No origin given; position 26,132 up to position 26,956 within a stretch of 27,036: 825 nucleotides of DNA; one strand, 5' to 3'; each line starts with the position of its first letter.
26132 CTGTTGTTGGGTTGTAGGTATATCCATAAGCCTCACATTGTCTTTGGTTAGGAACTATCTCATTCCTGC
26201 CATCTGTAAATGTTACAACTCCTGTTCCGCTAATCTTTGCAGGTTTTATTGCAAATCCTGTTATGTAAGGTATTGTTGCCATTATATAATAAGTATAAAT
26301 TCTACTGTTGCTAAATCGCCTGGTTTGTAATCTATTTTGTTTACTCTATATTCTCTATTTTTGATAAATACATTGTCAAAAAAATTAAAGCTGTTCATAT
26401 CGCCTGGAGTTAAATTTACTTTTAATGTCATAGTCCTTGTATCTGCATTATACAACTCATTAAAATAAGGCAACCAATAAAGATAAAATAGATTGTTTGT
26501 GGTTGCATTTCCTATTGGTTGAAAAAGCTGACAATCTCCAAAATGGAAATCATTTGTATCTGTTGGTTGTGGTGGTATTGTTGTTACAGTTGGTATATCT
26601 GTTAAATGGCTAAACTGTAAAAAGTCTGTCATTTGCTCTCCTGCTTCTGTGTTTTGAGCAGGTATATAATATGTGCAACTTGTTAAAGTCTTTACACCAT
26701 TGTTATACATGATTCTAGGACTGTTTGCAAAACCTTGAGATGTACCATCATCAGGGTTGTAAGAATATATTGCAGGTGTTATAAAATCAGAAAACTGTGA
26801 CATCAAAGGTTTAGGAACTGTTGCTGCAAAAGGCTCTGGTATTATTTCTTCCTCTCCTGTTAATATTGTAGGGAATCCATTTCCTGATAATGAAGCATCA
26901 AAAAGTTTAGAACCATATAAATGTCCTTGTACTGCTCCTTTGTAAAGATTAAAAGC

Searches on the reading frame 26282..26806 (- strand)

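Call 10: search_protein_families(library=pfam, proteins=[window:26282-26806:-], max_evalue=0.01)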
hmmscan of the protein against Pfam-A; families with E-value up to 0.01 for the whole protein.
window:26282-26806:- (174 aa): 0 families

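Call 11: search_protein_families(library=phrogs, proteins=[window:26282-26806:-], max_evalue=0.01)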
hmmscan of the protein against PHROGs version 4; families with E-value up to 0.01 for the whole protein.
window:26282-26806:- (174 aa): 1 family
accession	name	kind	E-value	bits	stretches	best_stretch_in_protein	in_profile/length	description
phrog_38559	-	unknown function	0.00057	19.3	1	98-160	569-631/754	-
